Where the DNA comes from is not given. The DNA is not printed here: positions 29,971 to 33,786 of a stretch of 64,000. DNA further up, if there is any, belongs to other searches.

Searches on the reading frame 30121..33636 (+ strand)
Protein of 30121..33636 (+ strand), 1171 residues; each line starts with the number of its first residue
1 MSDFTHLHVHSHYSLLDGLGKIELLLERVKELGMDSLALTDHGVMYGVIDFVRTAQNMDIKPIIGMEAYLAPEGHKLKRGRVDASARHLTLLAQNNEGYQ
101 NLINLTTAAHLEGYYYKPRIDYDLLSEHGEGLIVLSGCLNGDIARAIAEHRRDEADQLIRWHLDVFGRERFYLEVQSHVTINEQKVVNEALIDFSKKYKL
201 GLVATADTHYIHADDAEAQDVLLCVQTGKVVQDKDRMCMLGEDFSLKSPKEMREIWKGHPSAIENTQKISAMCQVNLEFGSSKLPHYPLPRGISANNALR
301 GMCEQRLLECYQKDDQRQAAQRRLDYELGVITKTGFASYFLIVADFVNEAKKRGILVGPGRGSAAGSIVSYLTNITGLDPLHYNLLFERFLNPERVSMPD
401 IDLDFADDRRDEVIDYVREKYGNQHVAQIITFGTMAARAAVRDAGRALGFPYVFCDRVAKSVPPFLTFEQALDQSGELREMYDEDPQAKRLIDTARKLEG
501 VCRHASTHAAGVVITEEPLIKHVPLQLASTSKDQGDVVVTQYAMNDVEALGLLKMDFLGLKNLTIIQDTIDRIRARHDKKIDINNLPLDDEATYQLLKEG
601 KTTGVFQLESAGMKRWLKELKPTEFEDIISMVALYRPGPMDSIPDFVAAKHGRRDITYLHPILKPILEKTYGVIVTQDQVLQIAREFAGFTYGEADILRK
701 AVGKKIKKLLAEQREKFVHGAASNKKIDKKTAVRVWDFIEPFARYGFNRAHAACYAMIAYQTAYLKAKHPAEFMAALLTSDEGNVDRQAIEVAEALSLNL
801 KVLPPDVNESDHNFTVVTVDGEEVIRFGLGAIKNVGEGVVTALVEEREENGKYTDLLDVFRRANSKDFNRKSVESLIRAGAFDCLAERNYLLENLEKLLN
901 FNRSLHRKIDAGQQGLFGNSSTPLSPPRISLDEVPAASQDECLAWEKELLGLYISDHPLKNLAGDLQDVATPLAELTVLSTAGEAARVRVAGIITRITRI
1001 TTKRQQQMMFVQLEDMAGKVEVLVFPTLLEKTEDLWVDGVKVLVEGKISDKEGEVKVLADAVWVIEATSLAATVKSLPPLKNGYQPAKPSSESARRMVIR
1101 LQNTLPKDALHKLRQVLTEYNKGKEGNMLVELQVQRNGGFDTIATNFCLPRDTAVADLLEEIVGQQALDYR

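Call 94: search_protein_families(library=ncbifam, proteins=[window:30121-33636:+], max_evalue=1e-10)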
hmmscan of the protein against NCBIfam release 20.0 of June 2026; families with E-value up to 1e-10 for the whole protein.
window:30121-33636:+ (1171 aa): 13 families
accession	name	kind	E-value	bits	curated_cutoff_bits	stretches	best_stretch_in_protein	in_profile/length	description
NF005298.0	PRK06826.1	equivalog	0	1398.3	1260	1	2-1167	3-1147/1151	DNA polymerase III subunit alpha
NF004226.0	PRK05673.1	equivalog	0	1345.1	1002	1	3-1164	5-1139/1146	DNA polymerase III subunit alpha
TIGR00594.1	polc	superfamily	0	1252.2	434.35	1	4-1025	1-1022/1022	DNA polymerase III subunit alpha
NF005617.0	PRK07374.1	equivalog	0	1041.1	1653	1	4-1070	3-1085/1170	DNA polymerase III subunit alpha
NF005377.0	PRK06920.1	equivalog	0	1013.3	1806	1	3-1120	2-1060/1108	DNA polymerase III subunit alpha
NF007079.0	PRK09532.1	equivalog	3.6e-217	723.6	1525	1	4-748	3-777/876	DNA polymerase III subunit alpha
NF005516.0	PRK07135.1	equivalog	3.2e-212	707.4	1084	2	258-1037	191-949/974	DNA polymerase III DnaE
NF004225.0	PRK05672.1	subfamily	1.4e-205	685.5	939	1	2-1068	4-1035/1047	error-prone DNA polymerase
NF005582.0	PRK07279.1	equivalog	2.5e-203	678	1279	1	4-1064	2-963/1033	DNA polymerase III subunit alpha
NF004550.0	PRK05898.1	equivalog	3.9e-193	644.3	1182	1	204-956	139-867/971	DNA polymerase III subunit alpha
NF005616.0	PRK07373.1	equivalog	2.7e-69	233.8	646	1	745-1067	36-362/449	DNA polymerase III subunit alpha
NF001688.0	PRK00448.1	equivalog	3.4e-61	207.2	873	1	85-382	613-914/1445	PolC-type DNA polymerase III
TIGR01405.1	polC_Gram_pos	equivalog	5.9e-56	189.9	1043.45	1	85-382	379-679/1211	DNA polymerase III subunit alpha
